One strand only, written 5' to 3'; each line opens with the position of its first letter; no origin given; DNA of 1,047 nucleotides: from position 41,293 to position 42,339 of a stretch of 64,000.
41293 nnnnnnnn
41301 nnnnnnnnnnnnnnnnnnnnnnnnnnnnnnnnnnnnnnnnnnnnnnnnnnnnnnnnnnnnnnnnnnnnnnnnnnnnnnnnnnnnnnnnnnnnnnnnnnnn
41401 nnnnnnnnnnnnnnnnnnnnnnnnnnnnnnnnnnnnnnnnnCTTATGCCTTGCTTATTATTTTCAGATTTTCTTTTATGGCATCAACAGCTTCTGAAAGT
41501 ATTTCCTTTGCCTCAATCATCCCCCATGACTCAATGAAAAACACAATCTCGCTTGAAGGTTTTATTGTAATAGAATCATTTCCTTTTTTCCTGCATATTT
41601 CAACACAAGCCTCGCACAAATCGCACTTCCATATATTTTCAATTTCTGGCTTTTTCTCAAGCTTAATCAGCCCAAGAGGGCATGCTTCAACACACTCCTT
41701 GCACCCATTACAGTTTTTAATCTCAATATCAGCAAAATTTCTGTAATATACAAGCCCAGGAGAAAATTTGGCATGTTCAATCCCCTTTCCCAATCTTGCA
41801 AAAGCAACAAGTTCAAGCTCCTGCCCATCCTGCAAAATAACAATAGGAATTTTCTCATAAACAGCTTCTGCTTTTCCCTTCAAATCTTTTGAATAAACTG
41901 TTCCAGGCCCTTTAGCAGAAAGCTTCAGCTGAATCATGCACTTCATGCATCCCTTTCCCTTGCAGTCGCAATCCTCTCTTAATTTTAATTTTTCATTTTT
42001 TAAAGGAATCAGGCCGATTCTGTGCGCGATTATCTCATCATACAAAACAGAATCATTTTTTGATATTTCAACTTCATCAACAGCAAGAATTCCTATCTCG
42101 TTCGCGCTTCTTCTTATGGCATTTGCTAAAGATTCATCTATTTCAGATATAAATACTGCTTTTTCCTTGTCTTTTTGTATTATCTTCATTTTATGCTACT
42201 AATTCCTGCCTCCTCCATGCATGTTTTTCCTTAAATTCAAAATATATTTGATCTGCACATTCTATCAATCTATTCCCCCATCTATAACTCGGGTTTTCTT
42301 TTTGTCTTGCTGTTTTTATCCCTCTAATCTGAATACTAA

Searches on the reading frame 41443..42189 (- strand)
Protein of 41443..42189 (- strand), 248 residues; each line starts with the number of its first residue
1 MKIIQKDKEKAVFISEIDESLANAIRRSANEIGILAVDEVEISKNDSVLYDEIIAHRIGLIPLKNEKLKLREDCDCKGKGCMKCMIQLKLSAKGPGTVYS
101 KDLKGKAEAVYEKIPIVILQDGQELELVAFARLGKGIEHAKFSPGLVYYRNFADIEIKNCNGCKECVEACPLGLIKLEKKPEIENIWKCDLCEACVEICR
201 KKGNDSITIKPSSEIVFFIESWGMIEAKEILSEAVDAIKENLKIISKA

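Call 40: search_protein_families(library=pfam, proteins=[window:41443-42189:-], max_evalue=0.01)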
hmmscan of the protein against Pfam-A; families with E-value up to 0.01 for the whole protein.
window:41443-42189:- (248 aa): 13 families
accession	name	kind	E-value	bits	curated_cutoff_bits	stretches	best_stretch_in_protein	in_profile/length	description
PF01000.31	RNA_pol_A_bac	-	6.8e-19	68.7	33.9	1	40-141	1-101/119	RNA polymerase Rpb3/RpoA insert domain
PF13237.11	Fer4_10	-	1.8e-07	31.4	25.5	1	158-199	7-52/53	4Fe-4S dicluster domain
PF13187.11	Fer4_9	-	2.4e-07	31.1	27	1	159-202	1-50/52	4Fe-4S dicluster domain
PF01193.29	RNA_pol_L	-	3.4e-07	30.3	24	1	13-242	3-74/74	RNA polymerase Rpb3/Rpb11 dimerisation domain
PF12838.12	Fer4_7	-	4.9e-05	24.1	27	1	159-201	1-50/52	4Fe-4S dicluster domain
PF13183.11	Fer4_8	-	0.00042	21.2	27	0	183-201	48-66/68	4Fe-4S dicluster domain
PF12837.12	Fer4_6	-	0.00055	20.2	25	1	154-171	3-20/24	4Fe-4S binding domain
PF00037.32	Fer4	-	0.00077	19.6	21.1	1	159-175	7-23/24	4Fe-4S binding domain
PF14697.11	Fer4_21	-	0.001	19.6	35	1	155-176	36-58/59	4Fe-4S dicluster domain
PF12797.12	Fer4_2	-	0.0025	18.1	24.5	1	157-171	7-21/22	4Fe-4S binding domain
PF13484.11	Fer4_16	-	0.0035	18.5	30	1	159-182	1-23/66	4Fe-4S double cluster binding domain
PF12800.12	Fer4_4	-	0.0066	17.2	24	1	159-171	3-15/17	4Fe-4S binding domain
PF25160.1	LdpA_Fe-S-bd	-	0.0074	16.5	27.6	1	154-177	22-45/49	LdpA Fe-S cluster-binding domain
